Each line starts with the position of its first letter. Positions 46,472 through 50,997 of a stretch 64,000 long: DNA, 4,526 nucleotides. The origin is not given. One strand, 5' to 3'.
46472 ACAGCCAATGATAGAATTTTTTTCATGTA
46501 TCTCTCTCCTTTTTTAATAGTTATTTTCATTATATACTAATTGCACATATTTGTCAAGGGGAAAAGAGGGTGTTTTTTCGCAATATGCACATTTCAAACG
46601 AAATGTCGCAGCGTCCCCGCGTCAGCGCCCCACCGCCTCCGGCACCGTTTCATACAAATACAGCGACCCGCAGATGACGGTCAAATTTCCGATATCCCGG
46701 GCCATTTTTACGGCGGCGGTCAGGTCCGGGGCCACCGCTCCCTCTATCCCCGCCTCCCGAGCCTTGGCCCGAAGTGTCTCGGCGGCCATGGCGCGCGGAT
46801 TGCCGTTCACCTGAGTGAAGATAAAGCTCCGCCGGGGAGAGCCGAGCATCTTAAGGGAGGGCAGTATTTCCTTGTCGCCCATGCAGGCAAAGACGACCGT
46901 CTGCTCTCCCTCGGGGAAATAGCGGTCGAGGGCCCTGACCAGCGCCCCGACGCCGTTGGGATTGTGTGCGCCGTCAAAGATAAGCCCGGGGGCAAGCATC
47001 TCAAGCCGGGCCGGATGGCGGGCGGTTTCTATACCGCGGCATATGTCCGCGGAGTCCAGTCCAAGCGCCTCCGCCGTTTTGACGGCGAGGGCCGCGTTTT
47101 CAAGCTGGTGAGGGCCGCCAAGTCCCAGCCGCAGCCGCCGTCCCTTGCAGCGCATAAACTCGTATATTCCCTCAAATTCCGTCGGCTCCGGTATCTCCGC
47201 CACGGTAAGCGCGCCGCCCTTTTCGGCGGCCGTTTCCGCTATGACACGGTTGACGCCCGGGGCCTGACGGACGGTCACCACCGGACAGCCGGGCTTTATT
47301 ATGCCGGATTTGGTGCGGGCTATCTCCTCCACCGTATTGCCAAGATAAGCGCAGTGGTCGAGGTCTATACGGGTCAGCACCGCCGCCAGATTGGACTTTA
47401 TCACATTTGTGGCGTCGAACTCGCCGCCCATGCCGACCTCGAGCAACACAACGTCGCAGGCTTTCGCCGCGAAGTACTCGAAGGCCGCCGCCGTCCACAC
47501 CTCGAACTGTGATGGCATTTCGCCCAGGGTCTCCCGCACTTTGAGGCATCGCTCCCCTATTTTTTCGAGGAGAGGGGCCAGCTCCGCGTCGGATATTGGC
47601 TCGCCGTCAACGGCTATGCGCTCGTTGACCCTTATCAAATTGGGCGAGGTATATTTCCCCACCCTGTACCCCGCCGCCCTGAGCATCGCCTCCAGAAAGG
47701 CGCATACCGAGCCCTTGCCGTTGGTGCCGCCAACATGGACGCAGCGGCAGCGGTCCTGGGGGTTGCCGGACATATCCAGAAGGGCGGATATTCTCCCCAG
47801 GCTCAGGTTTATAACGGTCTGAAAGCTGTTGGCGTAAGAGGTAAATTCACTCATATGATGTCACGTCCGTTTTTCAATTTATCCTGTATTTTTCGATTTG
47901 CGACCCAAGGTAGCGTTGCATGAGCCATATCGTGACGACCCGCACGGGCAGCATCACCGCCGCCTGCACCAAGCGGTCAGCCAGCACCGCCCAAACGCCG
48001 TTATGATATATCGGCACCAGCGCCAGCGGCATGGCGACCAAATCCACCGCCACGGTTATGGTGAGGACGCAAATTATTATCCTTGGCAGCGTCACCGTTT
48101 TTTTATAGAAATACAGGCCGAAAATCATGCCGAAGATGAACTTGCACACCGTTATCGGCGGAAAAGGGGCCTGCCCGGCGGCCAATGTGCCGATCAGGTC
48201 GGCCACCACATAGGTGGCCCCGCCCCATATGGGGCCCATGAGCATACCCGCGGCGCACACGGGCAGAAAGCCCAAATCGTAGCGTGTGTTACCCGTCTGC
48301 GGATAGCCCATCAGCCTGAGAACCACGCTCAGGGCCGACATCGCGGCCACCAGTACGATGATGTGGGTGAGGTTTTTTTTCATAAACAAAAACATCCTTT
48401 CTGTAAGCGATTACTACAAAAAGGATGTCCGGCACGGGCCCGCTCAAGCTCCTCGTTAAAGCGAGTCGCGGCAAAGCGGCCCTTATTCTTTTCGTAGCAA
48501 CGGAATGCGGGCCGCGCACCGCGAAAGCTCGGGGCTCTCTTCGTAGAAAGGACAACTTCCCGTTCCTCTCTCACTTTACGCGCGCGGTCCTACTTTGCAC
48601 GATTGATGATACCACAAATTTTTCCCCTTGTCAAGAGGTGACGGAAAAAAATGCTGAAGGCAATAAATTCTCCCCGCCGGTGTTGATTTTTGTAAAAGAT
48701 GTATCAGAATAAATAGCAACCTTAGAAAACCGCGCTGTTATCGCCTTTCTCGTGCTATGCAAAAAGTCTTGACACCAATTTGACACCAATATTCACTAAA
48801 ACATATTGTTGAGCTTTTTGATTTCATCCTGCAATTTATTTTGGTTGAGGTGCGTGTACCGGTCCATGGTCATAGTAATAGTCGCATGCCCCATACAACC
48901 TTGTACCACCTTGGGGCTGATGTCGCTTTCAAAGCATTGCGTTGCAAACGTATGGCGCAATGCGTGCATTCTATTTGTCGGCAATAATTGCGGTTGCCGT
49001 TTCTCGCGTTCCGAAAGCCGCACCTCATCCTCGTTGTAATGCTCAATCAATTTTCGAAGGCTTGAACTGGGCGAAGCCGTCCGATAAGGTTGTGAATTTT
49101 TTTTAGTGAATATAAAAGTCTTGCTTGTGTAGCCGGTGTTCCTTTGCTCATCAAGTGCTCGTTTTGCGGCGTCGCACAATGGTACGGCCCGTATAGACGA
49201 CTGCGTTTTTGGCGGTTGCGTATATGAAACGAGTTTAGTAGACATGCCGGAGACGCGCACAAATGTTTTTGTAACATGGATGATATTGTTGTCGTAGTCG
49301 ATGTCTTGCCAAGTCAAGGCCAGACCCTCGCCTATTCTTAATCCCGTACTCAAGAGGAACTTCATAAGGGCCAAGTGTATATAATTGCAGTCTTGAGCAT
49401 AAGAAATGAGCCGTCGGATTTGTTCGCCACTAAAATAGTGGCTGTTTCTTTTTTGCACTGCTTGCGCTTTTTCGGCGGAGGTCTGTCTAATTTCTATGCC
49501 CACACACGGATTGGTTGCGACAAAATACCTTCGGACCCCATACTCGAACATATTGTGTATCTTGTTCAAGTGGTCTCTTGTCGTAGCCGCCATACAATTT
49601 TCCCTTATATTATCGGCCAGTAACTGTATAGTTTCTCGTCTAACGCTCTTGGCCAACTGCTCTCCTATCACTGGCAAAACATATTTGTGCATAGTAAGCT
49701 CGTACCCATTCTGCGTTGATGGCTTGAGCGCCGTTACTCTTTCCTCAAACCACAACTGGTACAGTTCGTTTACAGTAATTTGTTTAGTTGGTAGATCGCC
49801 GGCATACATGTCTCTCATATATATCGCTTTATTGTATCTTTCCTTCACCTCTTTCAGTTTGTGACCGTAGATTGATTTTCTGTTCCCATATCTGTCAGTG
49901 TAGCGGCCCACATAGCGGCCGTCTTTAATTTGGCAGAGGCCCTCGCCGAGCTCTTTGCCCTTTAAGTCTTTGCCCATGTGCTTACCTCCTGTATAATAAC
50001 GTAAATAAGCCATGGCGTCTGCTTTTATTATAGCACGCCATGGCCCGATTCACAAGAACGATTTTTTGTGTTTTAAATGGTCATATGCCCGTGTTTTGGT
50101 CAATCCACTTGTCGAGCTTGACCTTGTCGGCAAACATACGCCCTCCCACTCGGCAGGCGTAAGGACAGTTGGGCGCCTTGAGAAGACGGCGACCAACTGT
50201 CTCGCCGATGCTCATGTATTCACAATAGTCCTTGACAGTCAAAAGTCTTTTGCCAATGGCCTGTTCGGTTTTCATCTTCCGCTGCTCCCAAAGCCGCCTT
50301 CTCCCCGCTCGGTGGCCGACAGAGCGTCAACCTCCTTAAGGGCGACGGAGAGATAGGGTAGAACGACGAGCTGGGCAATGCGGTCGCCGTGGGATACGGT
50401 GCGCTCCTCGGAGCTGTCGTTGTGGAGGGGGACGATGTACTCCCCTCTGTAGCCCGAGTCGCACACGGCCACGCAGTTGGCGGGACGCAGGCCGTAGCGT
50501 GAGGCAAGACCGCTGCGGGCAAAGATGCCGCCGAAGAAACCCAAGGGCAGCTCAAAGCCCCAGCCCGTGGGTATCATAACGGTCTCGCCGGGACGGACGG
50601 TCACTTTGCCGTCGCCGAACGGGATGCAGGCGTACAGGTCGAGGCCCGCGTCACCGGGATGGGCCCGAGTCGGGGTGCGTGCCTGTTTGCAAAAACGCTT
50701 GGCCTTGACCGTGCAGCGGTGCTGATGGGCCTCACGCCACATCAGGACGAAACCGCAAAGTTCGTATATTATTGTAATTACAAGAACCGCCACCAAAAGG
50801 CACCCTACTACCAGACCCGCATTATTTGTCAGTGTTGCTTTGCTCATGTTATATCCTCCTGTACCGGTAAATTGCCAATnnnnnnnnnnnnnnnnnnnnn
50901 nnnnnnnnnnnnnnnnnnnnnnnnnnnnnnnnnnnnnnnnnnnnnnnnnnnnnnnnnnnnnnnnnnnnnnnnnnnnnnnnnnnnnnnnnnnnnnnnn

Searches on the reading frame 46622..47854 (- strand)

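Call 51: search_protein_families(library=pfam, proteins=[window:46622-47854:-], max_evalue=0.0001)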
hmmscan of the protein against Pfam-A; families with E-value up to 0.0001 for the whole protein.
window:46622-47854:- (410 aa): 2 families
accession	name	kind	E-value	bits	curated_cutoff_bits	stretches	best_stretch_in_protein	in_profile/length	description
PF02875.26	Mur_ligase_C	-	2.6e-12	48.1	28.4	1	283-397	2-126/127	Mur ligase, glutamate ligase domain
PF08245.18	Mur_ligase_M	-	2.4e-08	34.6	24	0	121-258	45-197/200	Mur ligase middle domain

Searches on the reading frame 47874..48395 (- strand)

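Call 51: search_protein_families(library=pfam, proteins=[window:47874-48395:-], max_evalue=0.0001)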
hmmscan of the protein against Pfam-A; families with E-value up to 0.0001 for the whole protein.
window:47874-48395:- (173 aa): 3 families
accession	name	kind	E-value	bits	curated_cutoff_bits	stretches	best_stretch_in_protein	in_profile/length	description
PF12822.12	ECF_trnsprt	-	5.1e-12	46.6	30.7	1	13-153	3-162/169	ECF transporter, substrate-specific component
PF07155.17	ECF-ribofla_trS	-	2.1e-06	28.3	26.7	1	10-158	4-166/172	ECF-type riboflavin transporter, S component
PF07694.17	5TM-5TMR_LYT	-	7.6e-06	26.1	24.6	1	7-127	13-132/169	5TMR of 5TMR-LYT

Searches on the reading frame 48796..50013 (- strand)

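Call 51: search_protein_families(library=pfam, proteins=[window:48796-50013:-], max_evalue=0.0001)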
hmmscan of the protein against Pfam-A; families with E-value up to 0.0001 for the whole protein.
window:48796-50013:- (405 aa): 3 families
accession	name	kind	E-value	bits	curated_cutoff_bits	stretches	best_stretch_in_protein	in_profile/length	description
PF00589.27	Phage_integrase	-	8.9e-28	97.6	27.1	1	194-392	3-171/172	Phage integrase family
PF02920.21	Integrase_DNA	-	3.9e-06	27.1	27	1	15-54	6-45/70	DNA binding domain of tn916 integrase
PF14659.12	Phage_int_SAM_3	-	4.6e-06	27.2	22.6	1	80-130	1-51/58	Phage integrase, N-terminal SAM-like domain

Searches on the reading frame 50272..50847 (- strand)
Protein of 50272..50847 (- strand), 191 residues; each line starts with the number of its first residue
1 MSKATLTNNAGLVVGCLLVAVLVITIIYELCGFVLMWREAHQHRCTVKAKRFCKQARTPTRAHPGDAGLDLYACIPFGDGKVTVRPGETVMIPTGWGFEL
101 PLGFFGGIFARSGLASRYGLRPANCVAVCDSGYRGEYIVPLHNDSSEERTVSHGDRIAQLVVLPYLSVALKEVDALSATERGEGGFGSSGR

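Call 51: search_protein_families(library=pfam, proteins=[window:50272-50847:-], max_evalue=0.0001)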
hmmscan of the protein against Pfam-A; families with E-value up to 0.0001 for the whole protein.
window:50272-50847:- (191 aa): 2 families
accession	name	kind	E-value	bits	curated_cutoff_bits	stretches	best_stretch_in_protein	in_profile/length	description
PF00692.24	dUTPase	-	2e-24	86.2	22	1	55-190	2-129/129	dUTPase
PF22769.1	DCD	-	2.5e-07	31.4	27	1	78-162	66-150/153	dCTP deaminase-like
